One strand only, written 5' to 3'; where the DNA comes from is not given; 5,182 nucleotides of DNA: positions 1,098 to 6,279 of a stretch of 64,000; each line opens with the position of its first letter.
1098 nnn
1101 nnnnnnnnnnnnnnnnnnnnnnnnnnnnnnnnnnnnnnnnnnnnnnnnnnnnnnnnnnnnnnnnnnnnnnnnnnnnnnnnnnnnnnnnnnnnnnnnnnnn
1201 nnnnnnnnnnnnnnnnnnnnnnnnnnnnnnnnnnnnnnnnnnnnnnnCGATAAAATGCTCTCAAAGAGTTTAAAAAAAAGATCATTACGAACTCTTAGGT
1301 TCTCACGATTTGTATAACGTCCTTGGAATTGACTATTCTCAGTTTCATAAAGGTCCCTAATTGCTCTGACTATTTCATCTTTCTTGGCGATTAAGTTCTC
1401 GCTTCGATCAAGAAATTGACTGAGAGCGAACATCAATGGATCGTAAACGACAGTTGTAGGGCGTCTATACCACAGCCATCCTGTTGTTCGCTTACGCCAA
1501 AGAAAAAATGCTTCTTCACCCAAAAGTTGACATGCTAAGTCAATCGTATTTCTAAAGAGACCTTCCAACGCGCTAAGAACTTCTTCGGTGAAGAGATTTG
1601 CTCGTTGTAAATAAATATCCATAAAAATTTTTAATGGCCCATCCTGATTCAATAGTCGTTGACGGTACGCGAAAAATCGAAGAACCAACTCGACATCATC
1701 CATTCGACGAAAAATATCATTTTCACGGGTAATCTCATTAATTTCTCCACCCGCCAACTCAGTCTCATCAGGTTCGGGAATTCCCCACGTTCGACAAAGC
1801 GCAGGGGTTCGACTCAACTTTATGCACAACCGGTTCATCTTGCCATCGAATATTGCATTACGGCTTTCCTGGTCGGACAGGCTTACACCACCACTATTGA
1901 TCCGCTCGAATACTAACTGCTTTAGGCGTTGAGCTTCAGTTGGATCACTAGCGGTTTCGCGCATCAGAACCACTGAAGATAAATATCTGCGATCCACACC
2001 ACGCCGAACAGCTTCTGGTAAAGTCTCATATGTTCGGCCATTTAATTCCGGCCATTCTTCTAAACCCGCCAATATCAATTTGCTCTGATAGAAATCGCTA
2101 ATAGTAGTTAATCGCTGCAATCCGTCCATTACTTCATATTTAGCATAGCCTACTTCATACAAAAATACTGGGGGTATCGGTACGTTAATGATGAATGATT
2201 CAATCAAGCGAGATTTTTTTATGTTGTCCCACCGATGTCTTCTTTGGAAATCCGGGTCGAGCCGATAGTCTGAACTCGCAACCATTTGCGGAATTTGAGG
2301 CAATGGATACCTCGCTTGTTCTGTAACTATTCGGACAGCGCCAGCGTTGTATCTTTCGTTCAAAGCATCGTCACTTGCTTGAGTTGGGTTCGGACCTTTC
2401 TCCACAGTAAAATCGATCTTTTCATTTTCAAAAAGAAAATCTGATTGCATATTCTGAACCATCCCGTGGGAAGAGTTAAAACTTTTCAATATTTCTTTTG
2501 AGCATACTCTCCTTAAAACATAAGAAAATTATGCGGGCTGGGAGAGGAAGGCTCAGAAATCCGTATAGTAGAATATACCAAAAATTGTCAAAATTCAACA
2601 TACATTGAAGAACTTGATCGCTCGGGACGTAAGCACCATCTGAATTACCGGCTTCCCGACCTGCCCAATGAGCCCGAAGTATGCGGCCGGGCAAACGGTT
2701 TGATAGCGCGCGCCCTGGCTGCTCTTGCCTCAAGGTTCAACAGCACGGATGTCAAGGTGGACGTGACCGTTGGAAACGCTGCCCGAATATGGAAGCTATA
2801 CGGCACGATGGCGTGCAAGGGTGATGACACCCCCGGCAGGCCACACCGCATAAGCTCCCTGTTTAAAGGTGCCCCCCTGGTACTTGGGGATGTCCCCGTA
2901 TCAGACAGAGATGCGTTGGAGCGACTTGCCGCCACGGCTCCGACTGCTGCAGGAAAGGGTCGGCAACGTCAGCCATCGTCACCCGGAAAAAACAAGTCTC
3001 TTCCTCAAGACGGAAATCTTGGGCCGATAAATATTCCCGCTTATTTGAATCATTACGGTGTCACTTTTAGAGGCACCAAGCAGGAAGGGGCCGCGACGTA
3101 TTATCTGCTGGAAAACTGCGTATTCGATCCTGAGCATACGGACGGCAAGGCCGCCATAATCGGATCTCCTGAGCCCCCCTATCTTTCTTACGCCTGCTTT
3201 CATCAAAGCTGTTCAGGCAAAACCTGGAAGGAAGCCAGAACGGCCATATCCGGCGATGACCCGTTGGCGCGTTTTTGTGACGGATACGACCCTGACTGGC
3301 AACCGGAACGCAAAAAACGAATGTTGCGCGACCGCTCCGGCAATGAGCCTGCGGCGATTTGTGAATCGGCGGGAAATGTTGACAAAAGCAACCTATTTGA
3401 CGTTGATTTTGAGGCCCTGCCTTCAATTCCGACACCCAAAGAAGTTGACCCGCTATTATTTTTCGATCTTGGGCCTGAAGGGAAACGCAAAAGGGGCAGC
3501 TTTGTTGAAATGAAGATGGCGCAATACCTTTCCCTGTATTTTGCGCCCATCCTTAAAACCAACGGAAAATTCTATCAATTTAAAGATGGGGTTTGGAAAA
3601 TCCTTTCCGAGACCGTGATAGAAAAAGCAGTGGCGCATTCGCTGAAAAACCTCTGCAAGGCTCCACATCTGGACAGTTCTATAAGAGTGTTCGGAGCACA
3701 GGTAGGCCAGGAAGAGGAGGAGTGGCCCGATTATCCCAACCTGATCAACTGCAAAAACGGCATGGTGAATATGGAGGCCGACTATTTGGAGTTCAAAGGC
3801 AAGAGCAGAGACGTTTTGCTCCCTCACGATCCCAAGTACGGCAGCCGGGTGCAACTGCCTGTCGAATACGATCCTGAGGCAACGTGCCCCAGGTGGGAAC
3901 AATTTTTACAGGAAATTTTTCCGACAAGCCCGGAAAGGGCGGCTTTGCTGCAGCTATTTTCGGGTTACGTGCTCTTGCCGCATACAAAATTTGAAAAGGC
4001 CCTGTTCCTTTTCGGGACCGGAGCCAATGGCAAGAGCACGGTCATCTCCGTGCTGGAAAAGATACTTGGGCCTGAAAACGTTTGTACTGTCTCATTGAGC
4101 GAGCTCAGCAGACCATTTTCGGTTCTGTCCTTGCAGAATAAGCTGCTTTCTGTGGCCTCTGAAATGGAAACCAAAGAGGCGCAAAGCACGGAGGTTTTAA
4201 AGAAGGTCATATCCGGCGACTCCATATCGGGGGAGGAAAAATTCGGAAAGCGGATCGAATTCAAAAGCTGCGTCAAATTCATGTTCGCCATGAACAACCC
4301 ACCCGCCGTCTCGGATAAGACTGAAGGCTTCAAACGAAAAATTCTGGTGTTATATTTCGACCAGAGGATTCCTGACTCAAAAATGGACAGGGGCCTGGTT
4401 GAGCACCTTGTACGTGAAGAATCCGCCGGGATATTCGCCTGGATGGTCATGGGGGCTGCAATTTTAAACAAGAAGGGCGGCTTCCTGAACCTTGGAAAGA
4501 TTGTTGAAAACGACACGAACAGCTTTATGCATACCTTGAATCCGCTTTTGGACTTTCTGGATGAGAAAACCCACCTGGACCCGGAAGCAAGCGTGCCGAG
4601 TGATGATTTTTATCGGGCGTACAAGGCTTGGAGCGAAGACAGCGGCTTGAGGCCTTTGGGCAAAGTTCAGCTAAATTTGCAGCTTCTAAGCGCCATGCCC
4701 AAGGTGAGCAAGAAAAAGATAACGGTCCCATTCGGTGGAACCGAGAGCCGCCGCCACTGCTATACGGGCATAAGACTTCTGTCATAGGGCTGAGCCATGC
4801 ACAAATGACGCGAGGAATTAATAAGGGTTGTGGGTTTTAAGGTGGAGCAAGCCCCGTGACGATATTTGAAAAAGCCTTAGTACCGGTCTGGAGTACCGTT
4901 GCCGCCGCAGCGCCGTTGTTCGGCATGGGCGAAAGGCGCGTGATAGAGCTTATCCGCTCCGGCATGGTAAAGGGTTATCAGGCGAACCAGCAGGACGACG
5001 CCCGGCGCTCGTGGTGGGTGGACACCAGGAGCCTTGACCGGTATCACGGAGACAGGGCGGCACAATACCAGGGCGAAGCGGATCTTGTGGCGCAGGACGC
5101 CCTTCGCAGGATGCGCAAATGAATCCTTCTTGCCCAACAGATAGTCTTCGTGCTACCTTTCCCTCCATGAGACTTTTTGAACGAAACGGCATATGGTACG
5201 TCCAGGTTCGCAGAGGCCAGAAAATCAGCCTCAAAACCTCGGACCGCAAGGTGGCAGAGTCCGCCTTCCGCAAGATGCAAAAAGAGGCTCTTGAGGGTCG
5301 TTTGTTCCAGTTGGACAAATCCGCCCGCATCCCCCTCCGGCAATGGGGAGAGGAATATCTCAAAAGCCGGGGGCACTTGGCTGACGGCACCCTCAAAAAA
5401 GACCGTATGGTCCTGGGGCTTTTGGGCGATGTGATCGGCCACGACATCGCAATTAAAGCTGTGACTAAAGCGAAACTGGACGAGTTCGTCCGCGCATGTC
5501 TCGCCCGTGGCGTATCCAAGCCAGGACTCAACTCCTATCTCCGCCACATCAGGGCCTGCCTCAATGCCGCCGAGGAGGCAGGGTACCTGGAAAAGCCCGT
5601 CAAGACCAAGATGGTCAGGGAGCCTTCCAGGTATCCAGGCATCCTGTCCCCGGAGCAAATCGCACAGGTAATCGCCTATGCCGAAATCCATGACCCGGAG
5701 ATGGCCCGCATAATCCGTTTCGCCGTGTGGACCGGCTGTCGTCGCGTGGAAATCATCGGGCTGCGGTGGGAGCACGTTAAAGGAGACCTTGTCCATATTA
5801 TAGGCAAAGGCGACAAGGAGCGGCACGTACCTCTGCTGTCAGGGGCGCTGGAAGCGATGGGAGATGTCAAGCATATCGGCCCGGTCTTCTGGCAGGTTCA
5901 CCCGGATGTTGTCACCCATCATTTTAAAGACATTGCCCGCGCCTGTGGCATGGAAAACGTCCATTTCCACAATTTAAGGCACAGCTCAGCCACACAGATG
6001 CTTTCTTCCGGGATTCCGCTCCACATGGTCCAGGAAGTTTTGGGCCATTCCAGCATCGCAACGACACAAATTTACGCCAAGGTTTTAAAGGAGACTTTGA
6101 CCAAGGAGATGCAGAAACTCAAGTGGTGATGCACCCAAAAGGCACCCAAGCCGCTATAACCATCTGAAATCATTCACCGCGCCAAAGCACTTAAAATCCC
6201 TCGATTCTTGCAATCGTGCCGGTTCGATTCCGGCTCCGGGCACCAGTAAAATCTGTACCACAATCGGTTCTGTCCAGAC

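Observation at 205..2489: Candidate two-gene defence module (DUF262 plus Abi_2/HEPN-like protein) carried as AT-rich cargo of a P4-like integrative element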

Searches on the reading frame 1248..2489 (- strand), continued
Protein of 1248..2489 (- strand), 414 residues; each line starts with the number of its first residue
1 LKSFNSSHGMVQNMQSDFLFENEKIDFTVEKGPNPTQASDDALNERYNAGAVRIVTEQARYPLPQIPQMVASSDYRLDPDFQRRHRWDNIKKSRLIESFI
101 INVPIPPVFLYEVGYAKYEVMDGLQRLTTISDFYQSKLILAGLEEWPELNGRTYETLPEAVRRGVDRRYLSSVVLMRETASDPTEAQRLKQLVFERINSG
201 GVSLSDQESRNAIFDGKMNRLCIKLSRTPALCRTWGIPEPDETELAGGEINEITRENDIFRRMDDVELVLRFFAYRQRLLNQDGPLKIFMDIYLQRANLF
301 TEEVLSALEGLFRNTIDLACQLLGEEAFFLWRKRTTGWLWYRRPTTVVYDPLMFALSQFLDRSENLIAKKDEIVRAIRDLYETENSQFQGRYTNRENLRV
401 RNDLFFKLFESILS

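Call 77: find_homologous_proteins(query=window:1248-2450:-, max_evalue=1e-10)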
Query window:1248-2450:- (401 aa): 5285 proteins with E <= 1e-10 among 8000 candidates; the best 120 are listed.
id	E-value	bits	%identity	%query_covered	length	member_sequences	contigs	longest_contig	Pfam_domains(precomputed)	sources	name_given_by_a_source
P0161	3.5e-267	903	100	100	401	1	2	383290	PF03235.20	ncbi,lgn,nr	ncbi:MAG: DUF262 domain-containing protein [Deltaproteobacteria bacterium]|nr:DUF262 domain-containi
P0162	8.4e-202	688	78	100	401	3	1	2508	PF03235.20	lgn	-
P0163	4.4e-198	676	75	99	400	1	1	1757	PF03235.20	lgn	-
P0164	2.0e-197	674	75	100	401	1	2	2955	PF03235.20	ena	-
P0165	5.5e-196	669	75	100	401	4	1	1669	PF03235.20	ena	-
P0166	7.0e-195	665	75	100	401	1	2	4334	PF03235.20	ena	-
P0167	1.2e-194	665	75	100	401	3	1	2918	PF03235.20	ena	-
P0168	1.1e-192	658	74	99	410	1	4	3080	PF03235.20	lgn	-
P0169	3.6e-190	650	74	99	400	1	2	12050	PF03235.20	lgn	-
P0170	3.5e-189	647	73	99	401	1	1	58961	PF03235.20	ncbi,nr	ncbi:MAG: DUF262 domain-containing protein [Ahniella sp.]|nr:DUF262 domain-containing protein [Ahnie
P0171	1.3e-188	645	73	99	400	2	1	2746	PF03235.20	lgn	-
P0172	8.2e-188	642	71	99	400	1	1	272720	PF03235.20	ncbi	-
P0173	2.2e-187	641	71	100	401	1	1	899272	PF03235.20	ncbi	ncbi:DUF262 domain-containing protein [Dyella ginsengisoli]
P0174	5.7e-187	639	71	100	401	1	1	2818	PF03235.20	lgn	-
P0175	6.6e-187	639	70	100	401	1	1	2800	PF03235.20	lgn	-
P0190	1.3e-159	549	50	88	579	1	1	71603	PF03235.20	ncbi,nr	ncbi:DUF262 domain-containing protein [Desulfobacterales bacterium HSG2]|nr:DUF262 domain-containing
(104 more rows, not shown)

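Call 84: predict_structure(alignment_id=A2)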
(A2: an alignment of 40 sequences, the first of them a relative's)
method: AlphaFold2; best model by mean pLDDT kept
length: 401 residues; sequences in the alignment: 40
mean_pLDDT: 72.0   pTM: 0.66
mean pLDDT of the five models: 72.0, 70.1, 69.5, 67.7, 67.7
residues with pLDDT >= 90: 131; 70-90: 102; 50-70: 80; < 50: 88
segments of 3 or more residues with pLDDT < 50: 17-25, 33-48, 61-64, 89-109, 156-170, 172-189
pLDDT, mean of each block of 10 residues (from residue 1): 78 64 46 39 37 57 54 66 57 31 36 63 76 71 71 45 38 44 41 62 84 96 93 84 87 94 85 83 89 97 98 93 87 93 96 96 94 76 83 95 90
secondary structure, 60 per line:
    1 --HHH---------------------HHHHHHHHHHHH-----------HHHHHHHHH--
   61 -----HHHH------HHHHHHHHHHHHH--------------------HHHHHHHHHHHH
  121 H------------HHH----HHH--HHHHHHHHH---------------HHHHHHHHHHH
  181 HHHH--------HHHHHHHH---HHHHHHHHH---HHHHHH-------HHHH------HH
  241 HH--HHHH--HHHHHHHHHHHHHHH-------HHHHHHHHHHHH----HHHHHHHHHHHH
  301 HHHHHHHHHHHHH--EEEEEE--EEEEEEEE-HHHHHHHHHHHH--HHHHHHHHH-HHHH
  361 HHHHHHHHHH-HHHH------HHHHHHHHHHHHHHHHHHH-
elements in order: H27-38 H50-58 H66-69 H76-88 H109-121 H146-154 H170-184 H193-200 H204-212 H216-221 H229-232 H239-242 H245-248 H251-265 H273-284 H289-313 E316-321 E324-331 H333-344 H347-355 H357-370 H372-375 H382-400

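Call 97: search_protein_families(library=pfam, proteins=[P0190, L029:1180-1755:+, L033:4537-5241:+, L034:4595-5380:+, L036:4461-4964:+], max_evalue=0.01)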
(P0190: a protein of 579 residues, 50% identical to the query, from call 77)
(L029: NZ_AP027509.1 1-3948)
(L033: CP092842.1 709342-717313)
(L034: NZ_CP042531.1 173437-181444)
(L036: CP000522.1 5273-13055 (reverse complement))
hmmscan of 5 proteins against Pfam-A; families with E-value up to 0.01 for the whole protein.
P0190 (579 aa): 1 family
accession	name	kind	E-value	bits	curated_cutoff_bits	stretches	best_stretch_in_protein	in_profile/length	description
PF03235.19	GmrSD_N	-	2.6e-41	142.4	33.2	2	241-386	7-198/199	GmrSD restriction endonuclease, N-terminal domain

L029:1180-1755:+ (191 aa): 3 families
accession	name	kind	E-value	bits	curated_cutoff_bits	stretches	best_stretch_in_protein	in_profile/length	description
PF18735.6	HEPN_RiboL-PSP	-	5.3e-18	66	28.4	1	10-160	3-188/191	RiboL-PSP-HEPN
PF18739.6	HEPN_Apea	-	0.004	18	24.4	1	52-156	24-124/136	Apea-like HEPN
PF18730.6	HEPN_Cthe2314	-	0.0052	17.2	27.1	0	67-152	62-142/174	Cthe_2314-like HEPN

L033:4537-5241:+ (234 aa): 2 families
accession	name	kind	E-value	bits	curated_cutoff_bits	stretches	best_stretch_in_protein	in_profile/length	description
PF18735.6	HEPN_RiboL-PSP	-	4.4e-16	59.8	28.4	1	36-217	23-190/191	RiboL-PSP-HEPN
PF18737.6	HEPN_MAE_28990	-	2.6e-07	31.5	26.8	1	167-201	152-187/211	MAE_28990/MAE_18760-like HEPN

L034:4595-5380:+ (261 aa): 2 families
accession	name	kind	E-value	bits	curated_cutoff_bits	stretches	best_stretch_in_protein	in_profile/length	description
PF18735.6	HEPN_RiboL-PSP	-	1.2e-19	71.4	28.4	1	13-249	2-184/191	RiboL-PSP-HEPN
PF18737.6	HEPN_MAE_28990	-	5.1e-07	30.5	26.8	1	13-257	8-205/211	MAE_28990/MAE_18760-like HEPN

L036:4461-4964:+ (167 aa): 1 family
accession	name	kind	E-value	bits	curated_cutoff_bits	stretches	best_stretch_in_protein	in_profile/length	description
PF18735.6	HEPN_RiboL-PSP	-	0.00031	21.1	28.4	1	17-86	4-78/191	RiboL-PSP-HEPN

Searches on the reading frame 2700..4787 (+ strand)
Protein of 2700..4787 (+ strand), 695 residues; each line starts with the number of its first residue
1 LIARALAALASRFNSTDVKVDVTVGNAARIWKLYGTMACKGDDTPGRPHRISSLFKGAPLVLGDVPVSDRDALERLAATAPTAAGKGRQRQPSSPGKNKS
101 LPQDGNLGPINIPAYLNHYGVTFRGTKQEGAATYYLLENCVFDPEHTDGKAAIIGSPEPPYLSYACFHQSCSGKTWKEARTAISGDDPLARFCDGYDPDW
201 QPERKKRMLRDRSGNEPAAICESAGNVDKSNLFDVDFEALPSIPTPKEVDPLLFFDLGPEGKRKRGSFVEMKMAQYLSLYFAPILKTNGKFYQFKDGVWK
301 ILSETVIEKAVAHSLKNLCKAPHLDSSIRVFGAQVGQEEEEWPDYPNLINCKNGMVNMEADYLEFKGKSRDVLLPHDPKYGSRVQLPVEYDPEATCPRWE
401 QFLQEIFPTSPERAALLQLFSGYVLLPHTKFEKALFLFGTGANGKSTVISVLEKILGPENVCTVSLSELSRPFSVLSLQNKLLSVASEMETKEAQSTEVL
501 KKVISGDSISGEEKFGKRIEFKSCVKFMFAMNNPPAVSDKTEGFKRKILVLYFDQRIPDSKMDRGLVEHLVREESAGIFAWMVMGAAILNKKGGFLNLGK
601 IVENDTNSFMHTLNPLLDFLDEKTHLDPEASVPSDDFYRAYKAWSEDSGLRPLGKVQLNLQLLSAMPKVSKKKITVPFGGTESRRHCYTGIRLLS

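Call 3: search_protein_families(library=pfam, proteins=[window:2700-4787:+], max_evalue=0.1)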
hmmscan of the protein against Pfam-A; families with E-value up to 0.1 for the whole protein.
window:2700-4787:+ (695 aa): 4 families
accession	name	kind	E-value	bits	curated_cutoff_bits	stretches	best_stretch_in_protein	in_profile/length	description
PF19263.5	DUF5906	-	4.6e-19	69.6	27.6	1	437-546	1-114/114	Family of unknown function (DUF5906)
PF08706.16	D5_N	-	1.1e-14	55.3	22.4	1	300-408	30-145/145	D5 N terminal like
PF03288.22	Pox_D5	-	8e-07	29.9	21.4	1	612-673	2-65/86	Poxvirus D5 protein-like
PF05272.17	VapE-like_dom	-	3.8e-05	23.7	25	1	425-558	44-173/217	Virulence-associated protein E-like domain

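Call 4: search_protein_families(library=padloc, proteins=[window:2700-4787:+], max_evalue=0.1)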
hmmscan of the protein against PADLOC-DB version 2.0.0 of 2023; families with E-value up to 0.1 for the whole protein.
window:2700-4787:+ (695 aa): 0 families

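Call 5: search_protein_families(library=ncbifam, proteins=[window:2700-4787:+], max_evalue=0.1)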
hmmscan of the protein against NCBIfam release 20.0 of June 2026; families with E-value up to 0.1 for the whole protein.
window:2700-4787:+ (695 aa): 3 families
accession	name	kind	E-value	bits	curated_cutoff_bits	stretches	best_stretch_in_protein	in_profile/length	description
TIGR01613.1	primase_Cterm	subfamily_domain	5e-51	173.4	108.7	1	371-652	15-298/304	phage/plasmid primase, P4 family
NF011296.0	PRK14709.1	subfamily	4.4e-34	117.9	613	1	390-650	163-423/469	hypothetical protein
NF005477.0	PRK07078.1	subfamily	1.1e-29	103.2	1014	1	391-649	450-710/759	hypothetical protein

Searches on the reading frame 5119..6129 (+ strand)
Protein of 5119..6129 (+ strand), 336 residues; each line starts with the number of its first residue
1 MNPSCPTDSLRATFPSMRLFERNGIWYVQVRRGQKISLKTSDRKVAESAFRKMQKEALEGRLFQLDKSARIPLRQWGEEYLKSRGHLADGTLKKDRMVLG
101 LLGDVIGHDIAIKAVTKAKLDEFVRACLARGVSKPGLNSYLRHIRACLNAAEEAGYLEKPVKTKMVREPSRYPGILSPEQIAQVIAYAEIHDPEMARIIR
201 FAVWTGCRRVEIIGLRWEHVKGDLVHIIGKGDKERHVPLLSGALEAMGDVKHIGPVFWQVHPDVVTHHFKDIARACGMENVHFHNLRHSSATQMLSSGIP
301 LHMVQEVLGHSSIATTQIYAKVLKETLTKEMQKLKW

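Call 3: search_protein_families(library=pfam, proteins=[window:5119-6129:+], max_evalue=0.1)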
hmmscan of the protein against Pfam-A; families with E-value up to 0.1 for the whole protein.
window:5119-6129:+ (336 aa): 4 families
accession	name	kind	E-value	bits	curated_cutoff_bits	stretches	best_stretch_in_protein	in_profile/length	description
PF00589.27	Phage_integrase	-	4.9e-28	98.5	27.1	1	176-324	3-170/172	Phage integrase family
PF13102.12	Phage_int_SAM_5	-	1.6e-05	25.6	22.3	1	75-162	4-95/98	Phage integrase SAM-like domain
PF20172.3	DUF6538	-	0.0079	16.3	27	0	35-56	29-50/60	Domain of unknown function (DUF6538)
PF22913.1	NBAS_11th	-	0.012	16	27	1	289-334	8-53/125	NBAS subunit of NRZ tethering complex, C-terminal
